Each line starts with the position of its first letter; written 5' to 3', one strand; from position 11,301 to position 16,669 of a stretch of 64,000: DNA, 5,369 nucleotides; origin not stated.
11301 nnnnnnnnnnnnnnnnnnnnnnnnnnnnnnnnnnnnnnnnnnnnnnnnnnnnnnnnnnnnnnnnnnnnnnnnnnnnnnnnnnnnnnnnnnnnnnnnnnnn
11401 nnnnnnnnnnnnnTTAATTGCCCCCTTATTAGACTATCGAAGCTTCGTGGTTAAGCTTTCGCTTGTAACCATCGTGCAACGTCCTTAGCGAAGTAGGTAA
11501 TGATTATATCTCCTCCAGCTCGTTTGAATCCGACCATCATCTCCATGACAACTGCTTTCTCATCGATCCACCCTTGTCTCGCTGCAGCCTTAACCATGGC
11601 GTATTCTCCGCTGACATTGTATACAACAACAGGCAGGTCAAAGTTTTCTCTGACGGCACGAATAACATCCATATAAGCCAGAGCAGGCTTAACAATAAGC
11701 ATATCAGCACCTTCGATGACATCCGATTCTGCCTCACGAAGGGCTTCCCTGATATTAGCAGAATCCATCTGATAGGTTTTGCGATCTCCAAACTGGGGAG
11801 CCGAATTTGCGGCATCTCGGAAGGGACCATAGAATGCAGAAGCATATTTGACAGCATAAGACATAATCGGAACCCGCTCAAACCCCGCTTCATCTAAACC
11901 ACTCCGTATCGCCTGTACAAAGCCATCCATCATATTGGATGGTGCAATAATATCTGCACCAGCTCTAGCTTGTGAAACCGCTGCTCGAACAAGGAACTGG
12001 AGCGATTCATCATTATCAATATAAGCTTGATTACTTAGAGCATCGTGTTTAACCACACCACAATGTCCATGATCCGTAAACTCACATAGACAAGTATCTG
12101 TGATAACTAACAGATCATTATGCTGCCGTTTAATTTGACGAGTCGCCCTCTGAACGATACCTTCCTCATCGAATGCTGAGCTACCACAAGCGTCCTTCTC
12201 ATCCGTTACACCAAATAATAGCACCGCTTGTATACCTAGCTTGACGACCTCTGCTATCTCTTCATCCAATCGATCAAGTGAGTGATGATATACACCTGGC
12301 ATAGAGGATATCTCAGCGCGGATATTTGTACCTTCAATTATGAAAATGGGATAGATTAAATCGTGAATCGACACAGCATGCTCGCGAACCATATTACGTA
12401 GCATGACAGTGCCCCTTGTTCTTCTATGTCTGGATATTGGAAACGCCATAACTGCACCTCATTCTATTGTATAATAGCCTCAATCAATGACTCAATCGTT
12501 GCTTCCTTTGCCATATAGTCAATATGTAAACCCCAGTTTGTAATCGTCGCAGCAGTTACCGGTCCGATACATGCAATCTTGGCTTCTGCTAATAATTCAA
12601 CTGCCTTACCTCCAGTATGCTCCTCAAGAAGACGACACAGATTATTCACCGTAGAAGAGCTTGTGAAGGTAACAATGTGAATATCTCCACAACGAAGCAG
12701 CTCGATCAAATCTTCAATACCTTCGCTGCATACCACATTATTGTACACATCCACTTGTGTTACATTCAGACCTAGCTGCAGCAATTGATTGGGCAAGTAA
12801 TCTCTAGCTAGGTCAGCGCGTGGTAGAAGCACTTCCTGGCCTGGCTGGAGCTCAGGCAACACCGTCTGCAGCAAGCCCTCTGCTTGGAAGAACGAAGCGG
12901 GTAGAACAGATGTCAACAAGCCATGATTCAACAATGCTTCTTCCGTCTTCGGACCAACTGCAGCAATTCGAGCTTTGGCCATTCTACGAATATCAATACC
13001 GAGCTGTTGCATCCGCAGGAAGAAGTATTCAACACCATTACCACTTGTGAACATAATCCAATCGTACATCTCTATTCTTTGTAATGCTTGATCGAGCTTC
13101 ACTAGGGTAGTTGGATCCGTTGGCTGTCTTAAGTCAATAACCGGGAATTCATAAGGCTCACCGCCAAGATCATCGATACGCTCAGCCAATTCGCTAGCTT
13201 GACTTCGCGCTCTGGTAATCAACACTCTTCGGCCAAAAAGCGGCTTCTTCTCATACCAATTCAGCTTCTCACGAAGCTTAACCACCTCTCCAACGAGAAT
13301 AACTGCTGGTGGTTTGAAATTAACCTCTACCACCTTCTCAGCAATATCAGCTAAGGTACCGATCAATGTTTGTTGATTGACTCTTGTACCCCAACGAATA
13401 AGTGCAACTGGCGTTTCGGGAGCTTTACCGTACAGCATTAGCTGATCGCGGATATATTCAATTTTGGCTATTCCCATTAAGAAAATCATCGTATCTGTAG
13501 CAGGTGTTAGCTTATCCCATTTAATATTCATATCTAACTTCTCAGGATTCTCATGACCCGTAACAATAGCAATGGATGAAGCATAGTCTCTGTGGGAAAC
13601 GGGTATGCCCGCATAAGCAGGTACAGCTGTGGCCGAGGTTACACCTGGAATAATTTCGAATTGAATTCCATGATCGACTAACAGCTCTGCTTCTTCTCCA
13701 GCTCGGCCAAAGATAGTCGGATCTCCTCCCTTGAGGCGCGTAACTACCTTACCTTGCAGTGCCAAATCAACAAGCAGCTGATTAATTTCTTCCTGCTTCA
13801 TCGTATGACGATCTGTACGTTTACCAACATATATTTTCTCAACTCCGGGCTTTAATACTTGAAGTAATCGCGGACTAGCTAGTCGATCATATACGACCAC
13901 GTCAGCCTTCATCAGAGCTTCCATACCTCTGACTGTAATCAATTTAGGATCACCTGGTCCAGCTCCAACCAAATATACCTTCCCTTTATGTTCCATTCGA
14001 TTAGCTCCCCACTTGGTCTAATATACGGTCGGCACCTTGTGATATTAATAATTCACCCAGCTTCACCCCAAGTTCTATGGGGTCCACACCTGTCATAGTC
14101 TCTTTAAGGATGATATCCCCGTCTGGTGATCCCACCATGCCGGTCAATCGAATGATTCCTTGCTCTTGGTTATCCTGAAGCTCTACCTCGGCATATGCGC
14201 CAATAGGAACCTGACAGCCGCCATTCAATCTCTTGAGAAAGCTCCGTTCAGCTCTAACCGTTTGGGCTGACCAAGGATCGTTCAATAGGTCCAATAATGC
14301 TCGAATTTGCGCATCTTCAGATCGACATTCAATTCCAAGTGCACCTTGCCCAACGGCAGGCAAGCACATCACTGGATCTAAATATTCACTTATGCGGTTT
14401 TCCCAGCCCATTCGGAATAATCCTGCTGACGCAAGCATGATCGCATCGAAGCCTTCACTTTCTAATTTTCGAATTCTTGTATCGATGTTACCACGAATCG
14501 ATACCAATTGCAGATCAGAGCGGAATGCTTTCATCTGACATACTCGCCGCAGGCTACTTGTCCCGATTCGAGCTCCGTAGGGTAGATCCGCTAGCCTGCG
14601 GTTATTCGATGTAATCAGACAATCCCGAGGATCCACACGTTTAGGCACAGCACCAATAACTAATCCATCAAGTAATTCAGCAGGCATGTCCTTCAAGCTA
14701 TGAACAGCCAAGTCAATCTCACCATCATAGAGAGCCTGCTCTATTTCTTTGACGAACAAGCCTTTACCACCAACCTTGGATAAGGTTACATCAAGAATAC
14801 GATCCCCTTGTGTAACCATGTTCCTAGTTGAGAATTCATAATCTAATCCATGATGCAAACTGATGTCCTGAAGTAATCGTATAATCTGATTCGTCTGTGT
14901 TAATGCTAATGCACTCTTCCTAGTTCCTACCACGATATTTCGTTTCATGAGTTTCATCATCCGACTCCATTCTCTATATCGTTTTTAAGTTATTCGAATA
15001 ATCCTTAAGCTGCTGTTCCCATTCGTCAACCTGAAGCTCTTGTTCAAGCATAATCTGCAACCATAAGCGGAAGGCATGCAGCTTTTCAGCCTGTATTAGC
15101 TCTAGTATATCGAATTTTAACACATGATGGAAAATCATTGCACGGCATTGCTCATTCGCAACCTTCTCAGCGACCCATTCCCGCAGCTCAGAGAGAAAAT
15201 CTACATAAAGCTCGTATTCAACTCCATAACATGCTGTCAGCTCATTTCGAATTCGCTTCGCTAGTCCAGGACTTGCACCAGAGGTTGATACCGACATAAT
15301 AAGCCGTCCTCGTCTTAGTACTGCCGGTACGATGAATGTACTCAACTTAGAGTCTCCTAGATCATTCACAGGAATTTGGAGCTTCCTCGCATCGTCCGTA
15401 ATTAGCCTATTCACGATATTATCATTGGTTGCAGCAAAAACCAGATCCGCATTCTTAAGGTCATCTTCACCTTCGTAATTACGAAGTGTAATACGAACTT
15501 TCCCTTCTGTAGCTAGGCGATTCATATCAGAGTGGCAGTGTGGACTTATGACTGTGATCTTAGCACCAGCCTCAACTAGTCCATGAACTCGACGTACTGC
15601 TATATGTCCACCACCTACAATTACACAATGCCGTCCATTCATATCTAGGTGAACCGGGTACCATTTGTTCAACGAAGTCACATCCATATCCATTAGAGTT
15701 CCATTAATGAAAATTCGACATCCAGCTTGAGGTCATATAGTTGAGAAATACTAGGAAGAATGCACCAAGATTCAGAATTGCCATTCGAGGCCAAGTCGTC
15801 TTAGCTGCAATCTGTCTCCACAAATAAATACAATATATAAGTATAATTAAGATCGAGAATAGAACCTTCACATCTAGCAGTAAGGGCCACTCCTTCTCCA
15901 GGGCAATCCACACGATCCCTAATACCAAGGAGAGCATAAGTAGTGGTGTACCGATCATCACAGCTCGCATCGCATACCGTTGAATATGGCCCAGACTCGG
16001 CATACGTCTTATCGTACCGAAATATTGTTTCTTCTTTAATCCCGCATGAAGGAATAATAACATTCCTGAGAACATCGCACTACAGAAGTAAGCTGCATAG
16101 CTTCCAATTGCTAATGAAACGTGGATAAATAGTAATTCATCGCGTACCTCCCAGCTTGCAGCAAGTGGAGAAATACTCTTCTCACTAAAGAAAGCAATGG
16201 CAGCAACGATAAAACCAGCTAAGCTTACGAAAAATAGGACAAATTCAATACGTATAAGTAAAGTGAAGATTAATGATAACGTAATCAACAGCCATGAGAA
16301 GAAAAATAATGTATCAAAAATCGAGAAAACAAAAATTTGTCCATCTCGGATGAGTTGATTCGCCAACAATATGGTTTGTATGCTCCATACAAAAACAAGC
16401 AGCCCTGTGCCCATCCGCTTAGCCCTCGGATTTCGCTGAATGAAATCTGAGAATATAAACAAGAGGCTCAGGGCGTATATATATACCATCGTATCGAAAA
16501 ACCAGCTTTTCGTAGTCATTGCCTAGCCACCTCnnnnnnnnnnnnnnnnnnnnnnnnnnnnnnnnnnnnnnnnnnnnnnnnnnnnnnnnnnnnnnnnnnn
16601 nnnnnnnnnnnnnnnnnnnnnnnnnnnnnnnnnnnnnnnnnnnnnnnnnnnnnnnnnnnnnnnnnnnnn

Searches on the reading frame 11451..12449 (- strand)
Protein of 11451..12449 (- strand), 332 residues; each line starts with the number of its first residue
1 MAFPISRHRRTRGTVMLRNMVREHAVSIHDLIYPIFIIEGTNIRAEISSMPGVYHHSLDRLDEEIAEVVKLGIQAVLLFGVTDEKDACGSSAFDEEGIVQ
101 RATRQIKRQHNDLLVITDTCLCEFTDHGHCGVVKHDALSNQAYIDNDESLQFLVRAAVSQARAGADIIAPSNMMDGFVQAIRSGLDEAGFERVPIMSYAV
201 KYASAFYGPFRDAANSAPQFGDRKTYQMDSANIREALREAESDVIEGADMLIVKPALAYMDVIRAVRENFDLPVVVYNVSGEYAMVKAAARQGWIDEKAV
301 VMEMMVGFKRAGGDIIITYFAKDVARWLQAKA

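Call 80: search_protein_families(library=pfam, proteins=[window:11451-12449:-], max_evalue=1e-8)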
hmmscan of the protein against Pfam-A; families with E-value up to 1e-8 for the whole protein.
window:11451-12449:- (332 aa): 1 family
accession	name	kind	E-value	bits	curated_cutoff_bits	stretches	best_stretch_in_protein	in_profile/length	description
PF00490.27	ALAD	-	6.4e-150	499.1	24.6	1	6-327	2-317/317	Delta-aminolevulinic acid dehydratase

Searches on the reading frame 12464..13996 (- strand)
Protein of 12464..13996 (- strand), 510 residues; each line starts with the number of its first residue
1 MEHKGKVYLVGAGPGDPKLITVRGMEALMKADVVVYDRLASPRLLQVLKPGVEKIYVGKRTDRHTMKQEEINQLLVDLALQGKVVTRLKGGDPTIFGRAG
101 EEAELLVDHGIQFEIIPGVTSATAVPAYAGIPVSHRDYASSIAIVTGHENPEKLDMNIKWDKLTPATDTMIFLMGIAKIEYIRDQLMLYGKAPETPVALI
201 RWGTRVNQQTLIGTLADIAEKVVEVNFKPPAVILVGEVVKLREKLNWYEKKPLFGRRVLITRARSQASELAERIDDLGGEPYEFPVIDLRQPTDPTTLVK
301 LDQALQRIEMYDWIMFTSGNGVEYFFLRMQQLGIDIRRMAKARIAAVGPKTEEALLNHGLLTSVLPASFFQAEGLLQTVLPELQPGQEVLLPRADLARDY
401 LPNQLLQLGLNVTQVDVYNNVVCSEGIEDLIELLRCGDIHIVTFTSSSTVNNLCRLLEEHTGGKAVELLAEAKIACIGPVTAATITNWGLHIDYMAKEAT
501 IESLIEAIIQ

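Call 80: search_protein_families(library=pfam, proteins=[window:12464-13996:-], max_evalue=1e-8)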
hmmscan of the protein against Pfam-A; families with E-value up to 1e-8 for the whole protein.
window:12464-13996:- (510 aa): 2 families
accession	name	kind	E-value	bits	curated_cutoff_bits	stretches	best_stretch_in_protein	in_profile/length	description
PF02602.20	HEM4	-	5.2e-62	209.4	27.5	1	268-506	1-231/231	Uroporphyrinogen-III synthase HemD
PF00590.25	TP_methylase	-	1.2e-52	179.3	27.8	1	6-218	1-211/212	Tetrapyrrole (Corrin/Porphyrin) Methylases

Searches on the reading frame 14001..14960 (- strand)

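Call 80: search_protein_families(library=pfam, proteins=[window:14001-14960:-], max_evalue=1e-8)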
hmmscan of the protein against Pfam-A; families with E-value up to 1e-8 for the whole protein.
window:14001-14960:- (319 aa): 2 families
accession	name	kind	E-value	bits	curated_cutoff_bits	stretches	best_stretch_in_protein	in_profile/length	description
PF01379.25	Porphobil_deam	-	2.2e-83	279.3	22.1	1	9-220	1-206/207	Porphobilinogen deaminase, dipyromethane cofactor binding domain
PF03900.20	Porphobil_deamC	-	3.7e-22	78.9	26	1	233-305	2-72/74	Porphobilinogen deaminase, C-terminal domain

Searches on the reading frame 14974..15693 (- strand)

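Call 81: search_protein_families(library=pfam, proteins=[window:14974-15693:-], max_evalue=1e-8)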
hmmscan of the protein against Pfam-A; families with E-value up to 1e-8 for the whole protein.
window:14974-15693:- (239 aa): 1 family
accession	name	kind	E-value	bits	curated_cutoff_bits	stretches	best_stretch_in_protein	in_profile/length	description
PF13241.12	NAD_binding_7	-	7.7e-29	100.8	22.1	1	15-124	2-104/104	Putative NAD(P)-binding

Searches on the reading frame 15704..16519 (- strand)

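Call 81: search_protein_families(library=pfam, proteins=[window:15704-16519:-], max_evalue=1e-8)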
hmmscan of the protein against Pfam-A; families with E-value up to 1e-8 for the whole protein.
window:15704-16519:- (271 aa): 1 family
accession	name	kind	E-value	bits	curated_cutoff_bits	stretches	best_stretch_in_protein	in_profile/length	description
PF01578.25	Cytochrom_C_asm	-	6.7e-18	65.5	29.9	1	67-269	4-209/212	Cytochrome C assembly protein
